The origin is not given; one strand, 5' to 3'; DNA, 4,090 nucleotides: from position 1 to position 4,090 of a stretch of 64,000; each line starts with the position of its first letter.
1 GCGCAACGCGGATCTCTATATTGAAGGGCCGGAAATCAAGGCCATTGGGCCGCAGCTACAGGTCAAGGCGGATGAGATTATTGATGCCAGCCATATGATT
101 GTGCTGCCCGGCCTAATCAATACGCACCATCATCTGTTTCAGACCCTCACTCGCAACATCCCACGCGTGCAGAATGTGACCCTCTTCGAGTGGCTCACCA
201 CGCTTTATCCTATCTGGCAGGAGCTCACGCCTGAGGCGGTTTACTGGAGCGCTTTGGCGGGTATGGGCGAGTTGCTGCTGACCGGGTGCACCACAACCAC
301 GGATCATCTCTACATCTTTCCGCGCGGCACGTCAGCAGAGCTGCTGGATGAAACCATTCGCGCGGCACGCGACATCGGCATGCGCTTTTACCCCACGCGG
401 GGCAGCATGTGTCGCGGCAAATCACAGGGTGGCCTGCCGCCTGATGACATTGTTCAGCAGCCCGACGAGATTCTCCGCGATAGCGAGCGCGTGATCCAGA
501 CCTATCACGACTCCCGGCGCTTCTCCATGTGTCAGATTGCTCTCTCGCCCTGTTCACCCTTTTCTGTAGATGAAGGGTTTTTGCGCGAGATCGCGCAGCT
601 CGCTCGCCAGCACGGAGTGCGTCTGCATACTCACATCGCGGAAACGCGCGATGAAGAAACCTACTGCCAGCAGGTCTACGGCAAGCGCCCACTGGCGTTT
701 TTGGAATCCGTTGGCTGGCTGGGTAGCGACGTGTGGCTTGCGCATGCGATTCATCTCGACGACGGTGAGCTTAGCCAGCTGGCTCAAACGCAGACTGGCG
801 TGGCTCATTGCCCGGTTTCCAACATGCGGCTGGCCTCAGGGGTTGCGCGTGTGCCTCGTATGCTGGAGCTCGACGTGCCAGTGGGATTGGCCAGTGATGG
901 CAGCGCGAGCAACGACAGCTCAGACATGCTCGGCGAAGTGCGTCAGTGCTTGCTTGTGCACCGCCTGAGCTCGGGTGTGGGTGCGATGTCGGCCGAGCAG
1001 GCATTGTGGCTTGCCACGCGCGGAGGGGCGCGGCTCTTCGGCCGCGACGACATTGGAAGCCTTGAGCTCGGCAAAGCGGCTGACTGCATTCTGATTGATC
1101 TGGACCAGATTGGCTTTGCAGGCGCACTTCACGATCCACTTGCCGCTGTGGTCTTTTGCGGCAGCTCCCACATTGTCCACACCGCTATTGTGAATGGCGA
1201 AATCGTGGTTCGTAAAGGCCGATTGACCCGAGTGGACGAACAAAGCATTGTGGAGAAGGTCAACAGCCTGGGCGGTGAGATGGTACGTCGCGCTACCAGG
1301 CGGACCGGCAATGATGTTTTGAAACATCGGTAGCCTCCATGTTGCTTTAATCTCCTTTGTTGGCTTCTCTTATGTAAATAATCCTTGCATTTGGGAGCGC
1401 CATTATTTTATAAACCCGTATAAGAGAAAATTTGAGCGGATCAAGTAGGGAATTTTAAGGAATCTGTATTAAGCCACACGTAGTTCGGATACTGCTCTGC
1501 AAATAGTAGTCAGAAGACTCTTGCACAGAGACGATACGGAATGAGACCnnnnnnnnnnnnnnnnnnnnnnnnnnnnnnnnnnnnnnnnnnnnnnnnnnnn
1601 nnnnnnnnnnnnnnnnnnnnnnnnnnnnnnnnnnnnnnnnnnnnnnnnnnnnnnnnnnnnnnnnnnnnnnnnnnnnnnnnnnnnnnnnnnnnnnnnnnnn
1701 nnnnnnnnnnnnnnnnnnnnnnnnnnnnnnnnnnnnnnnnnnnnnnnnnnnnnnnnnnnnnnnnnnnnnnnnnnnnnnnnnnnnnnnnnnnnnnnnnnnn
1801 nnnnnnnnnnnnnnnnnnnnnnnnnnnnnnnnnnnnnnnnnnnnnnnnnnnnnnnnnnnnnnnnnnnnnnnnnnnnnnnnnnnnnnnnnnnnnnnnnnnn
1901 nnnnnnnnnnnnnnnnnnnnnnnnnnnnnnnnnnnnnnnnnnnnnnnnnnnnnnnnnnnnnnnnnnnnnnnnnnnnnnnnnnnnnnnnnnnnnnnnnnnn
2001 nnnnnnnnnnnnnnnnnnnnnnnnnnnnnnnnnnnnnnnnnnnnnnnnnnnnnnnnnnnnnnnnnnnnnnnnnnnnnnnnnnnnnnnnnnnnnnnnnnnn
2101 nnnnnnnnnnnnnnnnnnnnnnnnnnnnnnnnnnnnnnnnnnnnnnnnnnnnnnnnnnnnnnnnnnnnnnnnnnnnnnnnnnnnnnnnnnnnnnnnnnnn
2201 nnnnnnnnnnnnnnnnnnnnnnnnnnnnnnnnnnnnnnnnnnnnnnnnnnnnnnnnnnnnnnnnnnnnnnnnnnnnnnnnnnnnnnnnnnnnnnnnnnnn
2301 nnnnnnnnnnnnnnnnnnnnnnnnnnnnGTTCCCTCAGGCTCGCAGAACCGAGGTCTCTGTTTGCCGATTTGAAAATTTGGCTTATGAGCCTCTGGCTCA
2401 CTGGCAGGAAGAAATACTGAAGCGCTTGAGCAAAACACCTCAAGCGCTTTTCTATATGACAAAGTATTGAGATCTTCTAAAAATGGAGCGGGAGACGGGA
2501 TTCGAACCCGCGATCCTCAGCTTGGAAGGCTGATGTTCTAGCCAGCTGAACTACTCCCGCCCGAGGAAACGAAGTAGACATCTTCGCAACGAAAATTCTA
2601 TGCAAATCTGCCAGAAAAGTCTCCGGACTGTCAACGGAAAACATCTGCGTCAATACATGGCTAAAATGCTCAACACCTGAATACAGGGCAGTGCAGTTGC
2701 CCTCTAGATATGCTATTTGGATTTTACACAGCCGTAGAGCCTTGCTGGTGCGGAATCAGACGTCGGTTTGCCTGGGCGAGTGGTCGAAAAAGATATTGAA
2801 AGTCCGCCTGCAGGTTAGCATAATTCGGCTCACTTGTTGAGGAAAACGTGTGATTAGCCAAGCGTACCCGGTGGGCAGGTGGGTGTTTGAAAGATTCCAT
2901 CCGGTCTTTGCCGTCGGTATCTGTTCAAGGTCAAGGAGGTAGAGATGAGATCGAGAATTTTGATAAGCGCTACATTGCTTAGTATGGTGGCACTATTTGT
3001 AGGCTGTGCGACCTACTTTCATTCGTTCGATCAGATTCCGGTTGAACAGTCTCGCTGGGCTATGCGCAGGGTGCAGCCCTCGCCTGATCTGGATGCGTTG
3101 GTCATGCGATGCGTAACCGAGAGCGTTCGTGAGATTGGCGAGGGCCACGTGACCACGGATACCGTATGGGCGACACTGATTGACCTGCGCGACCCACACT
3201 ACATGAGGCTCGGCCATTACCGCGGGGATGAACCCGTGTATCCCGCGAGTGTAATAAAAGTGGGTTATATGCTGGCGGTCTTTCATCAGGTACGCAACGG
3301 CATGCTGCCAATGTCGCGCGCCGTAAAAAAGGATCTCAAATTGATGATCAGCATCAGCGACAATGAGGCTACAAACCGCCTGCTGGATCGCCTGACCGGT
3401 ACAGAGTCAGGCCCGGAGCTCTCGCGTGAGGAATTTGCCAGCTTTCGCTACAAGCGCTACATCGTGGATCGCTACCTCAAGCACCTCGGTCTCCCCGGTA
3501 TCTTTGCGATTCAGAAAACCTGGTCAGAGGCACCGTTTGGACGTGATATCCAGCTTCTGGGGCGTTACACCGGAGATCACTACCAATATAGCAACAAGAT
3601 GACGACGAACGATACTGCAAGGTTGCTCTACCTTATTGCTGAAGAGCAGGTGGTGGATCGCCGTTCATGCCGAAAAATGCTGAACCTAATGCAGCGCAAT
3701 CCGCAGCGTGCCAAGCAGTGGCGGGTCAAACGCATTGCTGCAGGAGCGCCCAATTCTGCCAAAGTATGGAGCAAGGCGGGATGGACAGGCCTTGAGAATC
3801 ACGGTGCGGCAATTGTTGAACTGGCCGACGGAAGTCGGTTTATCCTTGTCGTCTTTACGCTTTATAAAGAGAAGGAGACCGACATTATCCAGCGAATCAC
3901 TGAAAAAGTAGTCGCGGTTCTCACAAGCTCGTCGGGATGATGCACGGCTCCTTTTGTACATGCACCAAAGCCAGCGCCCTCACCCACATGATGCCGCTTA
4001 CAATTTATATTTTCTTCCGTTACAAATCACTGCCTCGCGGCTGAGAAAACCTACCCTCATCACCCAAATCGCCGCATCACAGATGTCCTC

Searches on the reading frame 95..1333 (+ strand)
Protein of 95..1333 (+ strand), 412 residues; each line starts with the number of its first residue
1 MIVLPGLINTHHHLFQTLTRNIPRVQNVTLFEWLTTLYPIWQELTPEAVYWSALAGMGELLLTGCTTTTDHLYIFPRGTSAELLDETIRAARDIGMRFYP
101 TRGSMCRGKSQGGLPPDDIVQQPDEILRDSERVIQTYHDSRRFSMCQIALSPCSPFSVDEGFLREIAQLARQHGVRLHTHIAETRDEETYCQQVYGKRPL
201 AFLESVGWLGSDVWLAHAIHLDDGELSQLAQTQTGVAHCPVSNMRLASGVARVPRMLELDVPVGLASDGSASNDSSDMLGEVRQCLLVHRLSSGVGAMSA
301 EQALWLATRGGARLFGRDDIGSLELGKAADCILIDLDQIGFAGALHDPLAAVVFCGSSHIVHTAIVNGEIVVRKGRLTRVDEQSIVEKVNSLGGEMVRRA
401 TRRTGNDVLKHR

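Call 24: search_protein_families(library=pfam, proteins=[window:95-1333:+], max_evalue=0.00001)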
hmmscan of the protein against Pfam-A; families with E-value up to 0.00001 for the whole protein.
window:95-1333:+ (412 aa): 2 families
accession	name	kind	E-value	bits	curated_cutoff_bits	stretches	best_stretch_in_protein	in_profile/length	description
PF01979.26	Amidohydro_1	-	1.4e-60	205.8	25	1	2-371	1-345/345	Amidohydrolase family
PF07969.17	Amidohydro_3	-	8.7e-14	52.3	29.7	1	135-371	244-471/472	Amidohydrolase family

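Call 71: search_protein_families(library=ncbifam, proteins=[window:95-1333:+], max_evalue=1e-20)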
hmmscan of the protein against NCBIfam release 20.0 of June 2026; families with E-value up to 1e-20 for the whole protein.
window:95-1333:+ (412 aa): 22 families
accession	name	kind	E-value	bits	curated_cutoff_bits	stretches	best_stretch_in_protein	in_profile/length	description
NF006055.0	PRK08203.1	equivalog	2.2e-178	593.4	532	1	2-399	59-453/455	8-oxoguanine deaminase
NF009059.0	PRK12393.1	equivalog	5.4e-109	364.9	543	1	2-391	59-450/460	amidohydrolase family protein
NF005557.0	PRK07228.1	equivalog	3.4e-85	286.4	522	1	2-401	53-442/445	5'-deoxyadenosine deaminase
NF006549.0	PRK09045.1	equivalog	7e-71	239.1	540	1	1-391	63-434/444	TRZ/ATZ family hydrolase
NF004701.0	PRK06038.1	equivalog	2e-67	227.8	609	1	2-400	54-430/432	N-ethylammeline chlorohydrolase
NF006252.0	PRK08393.1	equivalog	3.7e-60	204.1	617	1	2-392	51-419/424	N-ethylammeline chlorohydrolase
NF006681.0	PRK09229.1-2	equivalog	3e-56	191.1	362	1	2-383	50-436/451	formimidoylglutamate deiminase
NF005211.0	PRK06687.1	equivalog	3.4e-54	184.2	703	1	3-380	56-417/419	TRZ/ATZ family protein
NF012037.0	PRK15493.1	equivalog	1.2e-52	179.2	779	1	3-387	57-424/435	bifunctional S-methyl-5'-thioadenosine deaminase/S-adenosylhomocysteine deaminase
NF006056.0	PRK08204.1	subfamily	2e-46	158.7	391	1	1-403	54-447/449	hypothetical protein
TIGR02967.1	guan_deamin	equivalog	8.1e-44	150.2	375.4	1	2-337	42-363/401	guanine deaminase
NF004995.0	PRK06380.1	subfamily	2.5e-43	148.6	567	1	2-387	51-414/418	metal-dependent hydrolase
NF005540.0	PRK07203.1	equivalog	5.1e-43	147.3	444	1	2-399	56-441/444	putative aminohydrolase SsnA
NF006679.0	PRK09228.1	subfamily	5.6e-43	147.3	351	1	2-372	67-430/433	guanine deaminase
TIGR02022.1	hutF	equivalog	1.3e-42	146.1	413.05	1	2-383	48-442/455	formimidoylglutamate deiminase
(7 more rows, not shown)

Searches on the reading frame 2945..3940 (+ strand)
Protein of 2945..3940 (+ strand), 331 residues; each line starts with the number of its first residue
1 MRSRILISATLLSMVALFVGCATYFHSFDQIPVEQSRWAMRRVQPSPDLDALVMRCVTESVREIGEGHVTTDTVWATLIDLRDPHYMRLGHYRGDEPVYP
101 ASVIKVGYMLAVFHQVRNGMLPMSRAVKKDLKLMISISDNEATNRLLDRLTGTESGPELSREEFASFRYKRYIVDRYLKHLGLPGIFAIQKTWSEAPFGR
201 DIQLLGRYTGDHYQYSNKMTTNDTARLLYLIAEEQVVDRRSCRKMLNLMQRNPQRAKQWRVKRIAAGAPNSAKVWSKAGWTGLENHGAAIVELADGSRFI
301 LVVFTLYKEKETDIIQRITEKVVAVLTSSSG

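Call 24: search_protein_families(library=pfam, proteins=[window:2945-3940:+], max_evalue=0.00001)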
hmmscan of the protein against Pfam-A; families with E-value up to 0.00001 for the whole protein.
window:2945-3940:+ (331 aa): 1 family
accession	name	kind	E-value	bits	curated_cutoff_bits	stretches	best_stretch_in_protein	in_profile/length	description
PF13354.11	Beta-lactamase2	-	1.3e-25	90.4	22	1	131-305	79-214/214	Beta-lactamase enzyme family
